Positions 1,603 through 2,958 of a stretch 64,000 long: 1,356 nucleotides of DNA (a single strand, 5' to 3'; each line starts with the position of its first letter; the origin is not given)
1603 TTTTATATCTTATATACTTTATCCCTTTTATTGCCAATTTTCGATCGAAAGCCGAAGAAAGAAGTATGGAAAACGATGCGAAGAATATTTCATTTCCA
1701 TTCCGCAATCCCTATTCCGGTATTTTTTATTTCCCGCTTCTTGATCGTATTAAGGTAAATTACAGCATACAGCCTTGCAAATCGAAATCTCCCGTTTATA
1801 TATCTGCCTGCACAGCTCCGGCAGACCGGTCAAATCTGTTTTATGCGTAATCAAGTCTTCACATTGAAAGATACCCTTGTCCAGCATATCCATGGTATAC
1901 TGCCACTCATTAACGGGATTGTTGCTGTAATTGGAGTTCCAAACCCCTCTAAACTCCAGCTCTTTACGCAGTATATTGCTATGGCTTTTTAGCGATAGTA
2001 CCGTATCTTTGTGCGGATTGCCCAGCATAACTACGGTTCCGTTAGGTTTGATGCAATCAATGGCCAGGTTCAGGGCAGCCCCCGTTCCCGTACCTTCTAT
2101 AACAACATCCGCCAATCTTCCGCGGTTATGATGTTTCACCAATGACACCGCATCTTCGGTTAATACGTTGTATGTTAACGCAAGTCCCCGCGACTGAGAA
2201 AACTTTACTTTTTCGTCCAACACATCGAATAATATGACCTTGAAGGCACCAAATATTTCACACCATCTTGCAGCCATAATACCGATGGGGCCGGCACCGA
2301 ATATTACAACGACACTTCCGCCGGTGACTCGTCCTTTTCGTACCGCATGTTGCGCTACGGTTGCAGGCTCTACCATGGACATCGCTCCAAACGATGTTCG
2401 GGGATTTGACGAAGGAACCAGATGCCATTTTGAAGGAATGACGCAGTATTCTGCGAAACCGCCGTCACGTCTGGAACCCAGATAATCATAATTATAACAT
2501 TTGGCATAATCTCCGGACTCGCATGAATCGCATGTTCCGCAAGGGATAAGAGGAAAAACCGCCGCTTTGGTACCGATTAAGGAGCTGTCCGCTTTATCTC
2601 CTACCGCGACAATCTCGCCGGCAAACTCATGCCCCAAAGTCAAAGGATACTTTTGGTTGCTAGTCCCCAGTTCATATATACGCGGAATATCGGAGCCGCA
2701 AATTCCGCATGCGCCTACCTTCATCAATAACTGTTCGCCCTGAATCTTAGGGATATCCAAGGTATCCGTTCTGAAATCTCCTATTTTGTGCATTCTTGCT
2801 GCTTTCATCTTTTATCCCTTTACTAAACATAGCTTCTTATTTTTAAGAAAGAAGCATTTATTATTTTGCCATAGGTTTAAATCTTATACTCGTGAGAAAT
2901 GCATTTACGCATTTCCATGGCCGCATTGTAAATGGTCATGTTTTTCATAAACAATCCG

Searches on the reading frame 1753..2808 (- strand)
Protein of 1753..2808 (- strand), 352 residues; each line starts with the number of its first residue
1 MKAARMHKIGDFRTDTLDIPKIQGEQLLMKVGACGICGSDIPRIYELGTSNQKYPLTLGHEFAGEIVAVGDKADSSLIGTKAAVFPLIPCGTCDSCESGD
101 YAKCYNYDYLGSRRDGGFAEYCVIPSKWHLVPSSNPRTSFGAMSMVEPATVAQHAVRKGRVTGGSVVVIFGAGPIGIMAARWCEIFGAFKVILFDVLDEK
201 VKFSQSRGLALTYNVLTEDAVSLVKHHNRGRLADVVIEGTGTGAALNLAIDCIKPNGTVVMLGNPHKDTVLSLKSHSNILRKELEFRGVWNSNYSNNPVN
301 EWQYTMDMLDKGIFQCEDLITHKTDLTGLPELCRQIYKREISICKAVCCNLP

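Call 73: find_encoding_contigs(protein=window:1753-2808:-, flank=10000, max_places=2)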
Protein window:1753-2808:- (352 aa): 23 contigs read that carry it; 2 places shown.
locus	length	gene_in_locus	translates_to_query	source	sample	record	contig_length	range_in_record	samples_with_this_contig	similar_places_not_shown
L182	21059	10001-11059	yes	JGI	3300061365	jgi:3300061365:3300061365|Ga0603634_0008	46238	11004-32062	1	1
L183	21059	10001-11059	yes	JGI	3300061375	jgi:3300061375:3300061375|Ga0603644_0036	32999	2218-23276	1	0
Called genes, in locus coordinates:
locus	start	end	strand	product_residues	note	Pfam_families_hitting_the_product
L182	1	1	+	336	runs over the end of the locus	-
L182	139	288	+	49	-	PF00471:Ribosomal_L33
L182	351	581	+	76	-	PF00584:SecE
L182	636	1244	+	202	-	PF02357:NusG, PF00467:KOW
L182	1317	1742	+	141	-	PF03946:Ribosomal_L11_N, PF00298:Ribosomal_L11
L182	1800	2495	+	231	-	PF00687:Ribosomal_L1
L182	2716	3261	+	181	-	PF00466:Ribosomal_L10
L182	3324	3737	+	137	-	PF16320:Ribosomal_L12_N, PF00542:Ribosomal_L12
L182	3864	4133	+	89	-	PF01817:CM_2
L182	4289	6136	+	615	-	-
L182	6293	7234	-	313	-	PF04545:Sigma70_r4 (weak), PF04198:Sugar-bind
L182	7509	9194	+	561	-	PF00370:FGGY_N, PF02782:FGGY_C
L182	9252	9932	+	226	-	PF00834:Ribul_P_3_epim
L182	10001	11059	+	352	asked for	PF08240:ADH_N, PF16912:Glu_dehyd_C, PF00107:ADH_zinc_N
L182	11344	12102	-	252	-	-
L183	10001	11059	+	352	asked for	PF08240:ADH_N, PF16912:Glu_dehyd_C, PF00107:ADH_zinc_N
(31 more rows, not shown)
